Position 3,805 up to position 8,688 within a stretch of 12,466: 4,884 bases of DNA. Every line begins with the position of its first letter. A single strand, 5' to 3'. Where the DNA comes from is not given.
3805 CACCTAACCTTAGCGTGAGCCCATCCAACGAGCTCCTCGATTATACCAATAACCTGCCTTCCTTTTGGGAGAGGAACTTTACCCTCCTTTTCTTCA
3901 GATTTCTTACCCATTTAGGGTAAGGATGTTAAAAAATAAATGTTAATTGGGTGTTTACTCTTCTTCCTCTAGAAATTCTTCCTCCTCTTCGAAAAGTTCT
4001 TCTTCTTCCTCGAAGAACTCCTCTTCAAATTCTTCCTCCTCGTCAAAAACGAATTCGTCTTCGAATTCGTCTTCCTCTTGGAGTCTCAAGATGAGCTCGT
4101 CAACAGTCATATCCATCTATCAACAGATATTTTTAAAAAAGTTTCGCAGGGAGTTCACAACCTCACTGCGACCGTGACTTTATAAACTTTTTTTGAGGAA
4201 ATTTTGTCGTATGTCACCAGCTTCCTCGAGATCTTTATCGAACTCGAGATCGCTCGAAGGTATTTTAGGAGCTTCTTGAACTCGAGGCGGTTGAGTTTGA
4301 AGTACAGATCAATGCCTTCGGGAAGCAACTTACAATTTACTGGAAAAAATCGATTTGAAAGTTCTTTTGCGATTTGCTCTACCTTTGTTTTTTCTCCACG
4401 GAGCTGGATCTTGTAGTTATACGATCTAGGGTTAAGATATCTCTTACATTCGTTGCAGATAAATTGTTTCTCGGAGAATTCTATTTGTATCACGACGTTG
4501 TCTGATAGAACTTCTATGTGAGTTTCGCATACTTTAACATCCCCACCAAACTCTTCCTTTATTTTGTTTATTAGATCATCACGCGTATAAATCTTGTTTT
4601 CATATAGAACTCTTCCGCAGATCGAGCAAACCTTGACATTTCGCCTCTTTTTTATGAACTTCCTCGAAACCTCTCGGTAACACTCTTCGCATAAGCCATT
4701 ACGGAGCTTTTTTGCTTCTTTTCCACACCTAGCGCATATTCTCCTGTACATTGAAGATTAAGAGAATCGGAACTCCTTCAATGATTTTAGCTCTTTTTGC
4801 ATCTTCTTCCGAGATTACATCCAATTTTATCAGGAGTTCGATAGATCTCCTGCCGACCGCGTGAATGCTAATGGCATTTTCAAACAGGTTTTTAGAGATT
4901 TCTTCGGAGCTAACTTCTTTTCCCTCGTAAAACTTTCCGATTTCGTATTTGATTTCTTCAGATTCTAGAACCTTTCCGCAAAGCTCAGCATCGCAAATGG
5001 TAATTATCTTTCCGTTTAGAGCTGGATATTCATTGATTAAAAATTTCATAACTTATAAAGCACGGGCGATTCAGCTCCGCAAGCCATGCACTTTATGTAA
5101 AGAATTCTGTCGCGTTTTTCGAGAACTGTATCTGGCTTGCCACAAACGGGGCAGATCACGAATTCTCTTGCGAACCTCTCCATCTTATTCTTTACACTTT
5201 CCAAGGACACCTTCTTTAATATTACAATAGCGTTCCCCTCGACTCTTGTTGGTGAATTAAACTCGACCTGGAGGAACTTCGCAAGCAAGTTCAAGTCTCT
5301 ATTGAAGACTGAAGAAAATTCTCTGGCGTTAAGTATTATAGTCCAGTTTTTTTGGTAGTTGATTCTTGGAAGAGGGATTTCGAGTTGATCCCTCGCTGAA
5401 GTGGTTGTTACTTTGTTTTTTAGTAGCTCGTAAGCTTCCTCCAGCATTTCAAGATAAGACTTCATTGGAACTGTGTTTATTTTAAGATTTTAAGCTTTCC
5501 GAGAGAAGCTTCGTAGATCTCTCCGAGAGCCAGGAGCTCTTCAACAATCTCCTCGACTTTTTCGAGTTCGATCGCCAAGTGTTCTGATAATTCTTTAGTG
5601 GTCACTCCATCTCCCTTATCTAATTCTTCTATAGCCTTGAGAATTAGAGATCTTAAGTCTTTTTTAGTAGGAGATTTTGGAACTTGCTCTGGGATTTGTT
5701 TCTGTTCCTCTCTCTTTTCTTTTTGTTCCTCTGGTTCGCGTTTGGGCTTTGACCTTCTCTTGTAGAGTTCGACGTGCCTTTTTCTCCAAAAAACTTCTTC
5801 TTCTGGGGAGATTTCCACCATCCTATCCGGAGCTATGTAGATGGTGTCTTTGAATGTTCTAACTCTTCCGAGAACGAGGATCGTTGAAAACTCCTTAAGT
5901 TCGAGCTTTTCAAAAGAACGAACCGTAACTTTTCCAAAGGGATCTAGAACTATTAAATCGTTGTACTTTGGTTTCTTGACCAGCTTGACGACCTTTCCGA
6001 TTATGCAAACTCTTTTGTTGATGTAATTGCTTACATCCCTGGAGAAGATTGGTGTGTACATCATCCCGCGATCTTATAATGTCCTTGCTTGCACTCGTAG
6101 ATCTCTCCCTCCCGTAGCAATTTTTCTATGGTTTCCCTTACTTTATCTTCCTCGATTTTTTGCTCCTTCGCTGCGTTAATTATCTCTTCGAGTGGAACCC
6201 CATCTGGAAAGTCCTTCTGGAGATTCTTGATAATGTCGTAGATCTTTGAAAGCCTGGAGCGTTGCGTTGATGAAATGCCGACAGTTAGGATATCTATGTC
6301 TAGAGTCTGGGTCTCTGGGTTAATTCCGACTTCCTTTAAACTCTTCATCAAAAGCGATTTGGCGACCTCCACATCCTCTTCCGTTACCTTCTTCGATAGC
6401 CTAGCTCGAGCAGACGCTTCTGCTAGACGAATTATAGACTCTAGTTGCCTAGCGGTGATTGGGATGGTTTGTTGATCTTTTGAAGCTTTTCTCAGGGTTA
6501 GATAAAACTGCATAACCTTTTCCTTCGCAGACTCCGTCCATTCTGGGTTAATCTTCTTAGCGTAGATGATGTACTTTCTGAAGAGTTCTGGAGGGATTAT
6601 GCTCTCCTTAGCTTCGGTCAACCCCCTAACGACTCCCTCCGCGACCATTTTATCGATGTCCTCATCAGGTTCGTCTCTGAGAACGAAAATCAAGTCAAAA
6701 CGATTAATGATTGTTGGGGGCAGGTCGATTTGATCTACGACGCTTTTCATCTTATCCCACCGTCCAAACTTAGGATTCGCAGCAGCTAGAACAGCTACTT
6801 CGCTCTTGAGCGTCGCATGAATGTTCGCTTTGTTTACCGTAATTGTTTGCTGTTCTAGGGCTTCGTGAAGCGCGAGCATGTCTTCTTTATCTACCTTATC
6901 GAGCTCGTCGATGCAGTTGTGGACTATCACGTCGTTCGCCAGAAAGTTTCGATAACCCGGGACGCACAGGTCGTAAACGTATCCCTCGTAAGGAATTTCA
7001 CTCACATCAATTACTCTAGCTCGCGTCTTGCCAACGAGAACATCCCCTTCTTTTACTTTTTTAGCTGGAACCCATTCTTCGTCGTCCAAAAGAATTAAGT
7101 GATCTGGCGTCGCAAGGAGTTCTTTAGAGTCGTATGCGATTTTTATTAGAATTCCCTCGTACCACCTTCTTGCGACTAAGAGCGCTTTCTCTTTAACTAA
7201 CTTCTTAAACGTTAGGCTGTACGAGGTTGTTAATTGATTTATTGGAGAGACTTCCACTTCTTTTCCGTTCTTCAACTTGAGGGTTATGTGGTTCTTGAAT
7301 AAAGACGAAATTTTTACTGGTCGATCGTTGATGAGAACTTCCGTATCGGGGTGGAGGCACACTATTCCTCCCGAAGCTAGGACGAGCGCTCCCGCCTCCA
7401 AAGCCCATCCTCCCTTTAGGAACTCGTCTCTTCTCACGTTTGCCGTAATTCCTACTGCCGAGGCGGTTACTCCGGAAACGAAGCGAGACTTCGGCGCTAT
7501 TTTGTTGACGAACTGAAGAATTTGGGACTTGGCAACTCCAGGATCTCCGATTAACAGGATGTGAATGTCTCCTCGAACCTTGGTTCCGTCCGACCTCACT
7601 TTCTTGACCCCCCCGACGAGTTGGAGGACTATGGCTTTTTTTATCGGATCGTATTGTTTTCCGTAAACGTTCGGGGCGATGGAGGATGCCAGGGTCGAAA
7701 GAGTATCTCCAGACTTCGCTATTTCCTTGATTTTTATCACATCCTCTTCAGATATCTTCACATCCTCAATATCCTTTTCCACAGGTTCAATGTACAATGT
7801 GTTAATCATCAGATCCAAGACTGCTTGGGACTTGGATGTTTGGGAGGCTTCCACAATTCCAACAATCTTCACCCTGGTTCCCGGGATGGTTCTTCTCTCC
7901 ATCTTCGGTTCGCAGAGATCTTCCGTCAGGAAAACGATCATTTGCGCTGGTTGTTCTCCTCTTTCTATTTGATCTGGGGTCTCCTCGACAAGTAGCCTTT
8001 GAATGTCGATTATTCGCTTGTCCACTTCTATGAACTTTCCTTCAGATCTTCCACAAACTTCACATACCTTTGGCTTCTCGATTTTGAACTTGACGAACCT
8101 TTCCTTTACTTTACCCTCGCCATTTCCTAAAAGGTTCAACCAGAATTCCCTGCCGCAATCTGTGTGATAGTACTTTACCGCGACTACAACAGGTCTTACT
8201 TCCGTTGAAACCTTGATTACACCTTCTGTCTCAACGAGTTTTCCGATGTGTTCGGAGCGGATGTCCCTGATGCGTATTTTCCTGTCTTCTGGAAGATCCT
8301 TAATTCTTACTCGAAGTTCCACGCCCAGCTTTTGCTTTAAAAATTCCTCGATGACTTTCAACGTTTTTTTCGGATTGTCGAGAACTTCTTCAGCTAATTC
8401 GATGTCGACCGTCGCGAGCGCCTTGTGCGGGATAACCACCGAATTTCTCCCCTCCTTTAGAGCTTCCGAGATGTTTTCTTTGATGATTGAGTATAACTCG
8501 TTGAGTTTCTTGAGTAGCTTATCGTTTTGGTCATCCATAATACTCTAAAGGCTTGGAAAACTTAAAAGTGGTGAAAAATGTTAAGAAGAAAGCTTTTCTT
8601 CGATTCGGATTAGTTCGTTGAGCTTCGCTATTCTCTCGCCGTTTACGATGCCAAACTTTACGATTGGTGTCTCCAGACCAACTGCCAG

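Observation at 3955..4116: Unannotated 53-aa hyper-acidic, Phe-punctuated microprotein between NMD3 and aIF1A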

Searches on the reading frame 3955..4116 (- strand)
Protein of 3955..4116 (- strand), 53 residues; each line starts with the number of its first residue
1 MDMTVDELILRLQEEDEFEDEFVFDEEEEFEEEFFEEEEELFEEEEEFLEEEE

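Call 6: search_protein_families(library=pfam, proteins=[window:3955-4116:-], max_evalue=0.01)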
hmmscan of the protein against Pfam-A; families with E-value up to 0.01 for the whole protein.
window:3955-4116:- (53 aa): 0 families

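Call 7: search_protein_families(library=ncbifam, proteins=[window:3955-4116:-], max_evalue=0.01)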
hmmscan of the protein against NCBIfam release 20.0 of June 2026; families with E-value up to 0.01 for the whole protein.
window:3955-4116:- (53 aa): 0 families

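Call 8: find_encoding_contigs(protein=window:3955-4116:-, flank=6000, max_places=10)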
Protein window:3955-4116:- (53 aa): 6 contigs read that carry it; 5 places shown.
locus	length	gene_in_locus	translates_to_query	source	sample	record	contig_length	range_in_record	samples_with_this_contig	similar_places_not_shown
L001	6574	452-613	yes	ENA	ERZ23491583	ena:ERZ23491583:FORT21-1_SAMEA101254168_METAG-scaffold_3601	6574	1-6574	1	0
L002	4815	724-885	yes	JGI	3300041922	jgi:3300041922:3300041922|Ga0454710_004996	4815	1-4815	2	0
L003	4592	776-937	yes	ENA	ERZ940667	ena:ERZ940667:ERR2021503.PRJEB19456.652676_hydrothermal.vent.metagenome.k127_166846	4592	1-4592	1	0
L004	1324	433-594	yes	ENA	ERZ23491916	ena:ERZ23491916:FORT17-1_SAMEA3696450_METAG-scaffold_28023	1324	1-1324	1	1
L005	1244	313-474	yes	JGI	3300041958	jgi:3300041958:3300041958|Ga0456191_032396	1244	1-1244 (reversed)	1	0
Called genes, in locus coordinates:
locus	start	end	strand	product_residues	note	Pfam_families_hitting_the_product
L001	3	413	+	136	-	?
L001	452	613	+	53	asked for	-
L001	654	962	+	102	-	PF01176:eIF-1a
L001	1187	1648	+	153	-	PF17146:PIN_6 (weak)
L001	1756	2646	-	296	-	-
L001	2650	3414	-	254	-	PF01193:RNA_pol_L, PF01000:RNA_pol_A_bac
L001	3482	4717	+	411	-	PF01336:tRNA_anti-codon, PF00152:tRNA-synt_2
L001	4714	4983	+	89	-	PF02686:GatC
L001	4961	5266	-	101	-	-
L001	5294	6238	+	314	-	-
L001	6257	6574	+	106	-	?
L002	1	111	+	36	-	?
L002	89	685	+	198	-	PF04981:NMD3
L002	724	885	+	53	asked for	-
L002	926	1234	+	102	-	PF01176:eIF-1a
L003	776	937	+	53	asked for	-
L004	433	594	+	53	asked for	-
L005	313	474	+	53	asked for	-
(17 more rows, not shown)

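Call 10: find_homologous_proteins(query=window:3955-4116:-, max_evalue=0.01)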
Query window:3955-4116:-: 33 candidates shared short words with the query, none scored E <= 0.01.

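Call 43: search_protein_families(library=pfam, alignment_id=A2, max_evalue=1)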
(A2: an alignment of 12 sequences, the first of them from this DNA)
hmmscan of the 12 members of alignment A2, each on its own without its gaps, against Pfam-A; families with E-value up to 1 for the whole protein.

A. member 1, seq(53 aa): 0 families

B. families by the number of members that match (of 12 scanned): 0 families

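Call 44: search_solved_structures(query=A2, max_evalue=1)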
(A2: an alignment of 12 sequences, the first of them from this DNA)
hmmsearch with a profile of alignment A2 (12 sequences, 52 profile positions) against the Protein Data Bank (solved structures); distinct sequences matched with E-value up to 1: 0.

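Call 55: predict_structure(protein=window:3958-4116:-)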
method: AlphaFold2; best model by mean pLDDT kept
length: 53 residues; sequences in the alignment: 1
mean_pLDDT: 71.8   pTM: 0.38
mean pLDDT of the five models: 71.8, 67.2, 66.4, 65.9, 63.7
residues with pLDDT >= 90: 2; 70-90: 23; 50-70: 27; < 50: 1
segments of 3 or more residues with pLDDT < 50: none
pLDDT, mean of each block of 10 residues (from residue 1): 61 56 66 87 89 72
secondary structure, 60 per line:
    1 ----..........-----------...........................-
elements in order: H5-14 H26-52

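Call 58: find_homologous_proteins(query=A2, max_evalue=10)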
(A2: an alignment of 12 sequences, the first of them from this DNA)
Query A2 (12 sequences) (53 aa, profile of the alignment): 11 proteins with E <= 10 among 8000 candidates.
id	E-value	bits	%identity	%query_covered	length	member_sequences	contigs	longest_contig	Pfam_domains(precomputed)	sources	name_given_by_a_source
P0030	6.4e-4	37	-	-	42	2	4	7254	-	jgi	-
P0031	1.1e-2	33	-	-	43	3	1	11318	-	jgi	jgi:hypothetical protein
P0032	5.1e-1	28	-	-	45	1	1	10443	-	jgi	-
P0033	8.6e-1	27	-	-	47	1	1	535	-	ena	-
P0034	1.3e+0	27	-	-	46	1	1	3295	-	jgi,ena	jgi:hypothetical protein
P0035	1.5e+0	27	-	-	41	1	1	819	-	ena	-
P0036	1.5e+0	27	-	-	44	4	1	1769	-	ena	-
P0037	1.7e+0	26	-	-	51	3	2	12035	-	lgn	-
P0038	2.8e+0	26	-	-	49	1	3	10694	-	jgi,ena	-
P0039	6.8e+0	25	-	-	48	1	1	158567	-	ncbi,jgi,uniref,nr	ncbi:Uncharacterized protein Nst1_021 [Candidatus Nanobsidianus stetteri]|uniref:Uncharacterized pro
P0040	8.1e+0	24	33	34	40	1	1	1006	-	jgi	jgi:hypothetical protein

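Call 60: find_encoding_contigs(protein=P0039, flank=3000, max_places=2)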
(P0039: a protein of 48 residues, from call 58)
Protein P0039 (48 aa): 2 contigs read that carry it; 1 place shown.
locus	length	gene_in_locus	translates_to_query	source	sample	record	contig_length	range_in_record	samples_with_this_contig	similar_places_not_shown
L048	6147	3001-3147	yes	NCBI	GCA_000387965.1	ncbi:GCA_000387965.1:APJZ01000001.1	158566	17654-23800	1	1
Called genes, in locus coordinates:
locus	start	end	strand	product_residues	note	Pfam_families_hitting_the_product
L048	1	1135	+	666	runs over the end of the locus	PF17207:MCM_OB, PF00493:MCM, PF07728:AAA_5, PF01078:Mg_chelatase, PF17855:MCM_lid, PF21100:WHD_MCM (weak), PF21120:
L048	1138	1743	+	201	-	-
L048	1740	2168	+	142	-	PF01873:eIF-5_eIF-2B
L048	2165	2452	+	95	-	PF04242:DUF424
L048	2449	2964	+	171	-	PF04981:NMD3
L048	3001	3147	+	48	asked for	-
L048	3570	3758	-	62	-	-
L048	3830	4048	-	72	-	-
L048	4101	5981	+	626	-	PF00750:tRNA-synt_1d, PF05746:DALR_1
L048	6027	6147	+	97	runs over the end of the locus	PF00338:Ribosomal_S10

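Call 70: search_protein_representatives(alignment_id=A3)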
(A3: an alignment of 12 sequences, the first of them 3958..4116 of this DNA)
Query: 12 sequences, 45 profile positions. Proteins with E-value up to 0.001 (for the whole library): 4; up to 1e-10: 0; up to 1e-30: 0. The best 4 are listed.
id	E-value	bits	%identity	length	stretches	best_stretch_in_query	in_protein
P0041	1.3e-07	48.0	-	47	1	1-45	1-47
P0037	5.3e-07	46.0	-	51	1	1-45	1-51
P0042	9.1e-07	45.3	-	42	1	1-43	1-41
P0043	1.7e-04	38.0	-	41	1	1-45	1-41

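Call 78: predict_structure(alignment_id=A4)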
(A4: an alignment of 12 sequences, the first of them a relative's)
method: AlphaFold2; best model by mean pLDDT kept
length: 48 residues; sequences in the alignment: 12
mean_pLDDT: 65.3   pTM: 0.32
mean pLDDT of the five models: 65.3, 64.3, 62.7, 59.6, 59.2
residues with pLDDT >= 90: 4; 70-90: 12; 50-70: 29; < 50: 3
segments of 3 or more residues with pLDDT < 50: none
pLDDT, mean of each block of 10 residues (from residue 1): 88 73 52 56 56
secondary structure, 60 per line:
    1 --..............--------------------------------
elements in order: H3-16

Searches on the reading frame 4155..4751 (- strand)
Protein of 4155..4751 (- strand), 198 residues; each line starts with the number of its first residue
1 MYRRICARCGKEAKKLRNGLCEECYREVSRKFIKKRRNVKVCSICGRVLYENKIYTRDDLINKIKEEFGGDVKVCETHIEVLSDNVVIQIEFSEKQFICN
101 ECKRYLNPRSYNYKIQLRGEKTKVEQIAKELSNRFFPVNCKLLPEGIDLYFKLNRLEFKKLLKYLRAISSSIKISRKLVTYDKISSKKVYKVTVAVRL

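Call 6: search_protein_families(library=pfam, proteins=[window:4155-4751:-], max_evalue=0.01)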
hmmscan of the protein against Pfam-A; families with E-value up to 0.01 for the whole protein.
window:4155-4751:- (198 aa): 2 families
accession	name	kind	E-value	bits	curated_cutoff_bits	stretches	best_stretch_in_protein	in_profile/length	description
PF04981.18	NMD3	-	2.2e-20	73.6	24.9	1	6-198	1-243/243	NMD3 family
PF18912.6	DZR_2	-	0.00011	22.4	27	1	4-52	8-49/56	Double zinc ribbon domain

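Call 7: search_protein_families(library=ncbifam, proteins=[window:4155-4751:-], max_evalue=0.01)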
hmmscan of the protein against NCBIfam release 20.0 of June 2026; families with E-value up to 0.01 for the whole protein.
window:4155-4751:- (198 aa): 0 families

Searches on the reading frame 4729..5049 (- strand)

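Call 6: search_protein_families(library=pfam, proteins=[window:4729-5049:-], max_evalue=0.01)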
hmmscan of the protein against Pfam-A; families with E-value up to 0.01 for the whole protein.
window:4729-5049:- (106 aa): 1 family
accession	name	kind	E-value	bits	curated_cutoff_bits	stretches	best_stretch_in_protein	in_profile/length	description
PF04242.18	DUF424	-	9.3e-07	29.5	25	1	12-82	6-76/92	Protein of unknown function (DUF424)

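Call 7: search_protein_families(library=ncbifam, proteins=[window:4729-5049:-], max_evalue=0.01)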
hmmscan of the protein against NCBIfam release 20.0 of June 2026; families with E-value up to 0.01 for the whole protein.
window:4729-5049:- (106 aa): 0 families

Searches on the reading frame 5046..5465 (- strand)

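Call 6: search_protein_families(library=pfam, proteins=[window:5046-5465:-], max_evalue=0.01)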
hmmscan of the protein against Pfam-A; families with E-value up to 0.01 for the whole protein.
window:5046-5465:- (139 aa): 3 families
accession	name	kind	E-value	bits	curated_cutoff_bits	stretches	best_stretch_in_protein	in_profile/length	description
PF01873.23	eIF-5_eIF-2B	-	3.4e-25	88.7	27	1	23-131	6-116/117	Domain found in IF2B/IF5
PF14354.12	Lar_restr_allev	-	4e-05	24.2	28.6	1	105-131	6-33/58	Restriction alleviation protein Lar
PF05129.18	Zn_ribbon_Elf1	-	0.0062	17.1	29.8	0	90-132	11-55/79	Transcription elongation factor Elf1 like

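Call 7: search_protein_families(library=ncbifam, proteins=[window:5046-5465:-], max_evalue=0.01)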
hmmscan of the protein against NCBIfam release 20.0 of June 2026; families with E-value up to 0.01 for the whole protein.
window:5046-5465:- (139 aa): 4 families
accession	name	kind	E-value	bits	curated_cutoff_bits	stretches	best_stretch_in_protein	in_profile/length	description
NF003067.0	PRK03988.1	equivalog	1.9e-38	131.5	129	1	2-135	5-135/138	translation initiation factor IF-2 subunit beta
NF008993.0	PRK12336.1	equivalog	7.2e-30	103.9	243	1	1-135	1-132/203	translation initiation factor IF-2 subunit beta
TIGR00311.1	aIF-2beta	equivalog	1e-27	96.6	137.65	1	3-135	1-130/133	translation initiation factor IF-2 subunit beta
TIGR03655.1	anti_R_Lar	subfamily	0.002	18.4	39.6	1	105-135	4-40/55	Lar family restriction alleviation protein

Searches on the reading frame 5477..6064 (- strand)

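Call 6: search_protein_families(library=pfam, proteins=[window:5477-6064:-], max_evalue=0.01)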
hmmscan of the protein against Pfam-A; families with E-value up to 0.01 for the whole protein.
window:5477-6064:- (195 aa): 2 families
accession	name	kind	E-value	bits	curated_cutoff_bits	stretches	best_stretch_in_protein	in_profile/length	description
PF08784.17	RPA_C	-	1.1e-05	26.5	22.6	1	126-185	41-101/106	Replication protein A C terminal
PF21120.3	MCM_WH_arc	-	0.0022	18.4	26.1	1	154-192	25-63/63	Archaeal MCM, winged-helix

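Call 7: search_protein_families(library=ncbifam, proteins=[window:5477-6064:-], max_evalue=0.01)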
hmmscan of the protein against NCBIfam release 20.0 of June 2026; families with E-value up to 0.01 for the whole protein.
window:5477-6064:- (195 aa): 1 family
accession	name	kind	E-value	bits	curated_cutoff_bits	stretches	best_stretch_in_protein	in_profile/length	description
NF009710.0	PRK13239.1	equivalog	0.002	17.5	193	1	121-176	4-59/210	alkylmercury lyase MerB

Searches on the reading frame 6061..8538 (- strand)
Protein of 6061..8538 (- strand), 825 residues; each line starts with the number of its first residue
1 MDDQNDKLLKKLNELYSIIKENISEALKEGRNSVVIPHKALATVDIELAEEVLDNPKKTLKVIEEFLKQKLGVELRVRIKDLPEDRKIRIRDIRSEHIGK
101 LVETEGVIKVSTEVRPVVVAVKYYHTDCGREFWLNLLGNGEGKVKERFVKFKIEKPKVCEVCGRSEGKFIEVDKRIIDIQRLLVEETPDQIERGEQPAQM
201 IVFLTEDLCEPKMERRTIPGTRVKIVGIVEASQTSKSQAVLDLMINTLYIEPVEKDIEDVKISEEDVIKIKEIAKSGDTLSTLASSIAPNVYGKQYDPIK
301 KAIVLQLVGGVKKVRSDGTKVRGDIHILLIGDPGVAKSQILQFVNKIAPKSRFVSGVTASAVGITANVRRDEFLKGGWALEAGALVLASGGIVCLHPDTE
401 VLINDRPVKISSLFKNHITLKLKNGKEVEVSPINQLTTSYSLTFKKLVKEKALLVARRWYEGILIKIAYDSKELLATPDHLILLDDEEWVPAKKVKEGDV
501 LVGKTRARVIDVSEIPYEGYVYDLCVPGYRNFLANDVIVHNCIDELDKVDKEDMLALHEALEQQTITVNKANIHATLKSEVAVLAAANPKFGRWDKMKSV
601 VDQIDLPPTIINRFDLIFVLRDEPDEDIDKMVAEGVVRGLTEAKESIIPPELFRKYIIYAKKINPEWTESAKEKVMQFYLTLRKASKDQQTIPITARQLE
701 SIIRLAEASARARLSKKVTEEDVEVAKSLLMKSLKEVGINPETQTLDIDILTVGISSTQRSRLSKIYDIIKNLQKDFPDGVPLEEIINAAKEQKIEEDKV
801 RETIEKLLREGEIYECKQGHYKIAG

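Call 36: search_protein_families(library=pfam, proteins=[window:6061-8538:-], max_evalue=0.001)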
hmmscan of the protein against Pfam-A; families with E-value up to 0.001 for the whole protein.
window:6061-8538:- (825 aa): 8 families
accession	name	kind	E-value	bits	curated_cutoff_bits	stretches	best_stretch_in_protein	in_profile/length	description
PF00493.29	MCM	-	3.4e-81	272.1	23.3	2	268-395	3-127/224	MCM P-loop domain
PF17855.7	MCM_lid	-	2.1e-27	95.8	27.4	1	651-734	1-87/87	MCM AAA-lid domain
PF17207.9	MCM_OB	-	7.4e-20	71.4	24.8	1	90-231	2-124/126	MCM OB domain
PF14890.11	Intein_splicing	-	6.3e-12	46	35.8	1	507-541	121-155/155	Intein splicing domain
PF21120.3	MCM_WH_arc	-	6.2e-07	29.8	26.1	1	763-822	3-63/63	Archaeal MCM, winged-helix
PF01078.27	Mg_chelatase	-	5.9e-06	26.3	20.3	0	543-590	112-159/207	Magnesium chelatase, subunit ChlI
PF07728.20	AAA_5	-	0.00025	21.5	22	0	326-349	1-25/139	AAA domain (dynein-related subfamily)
PF22798.2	DUF5817_CT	-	0.0004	20.6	29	0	784-821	16-52/54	DUF5817, C-terminal domain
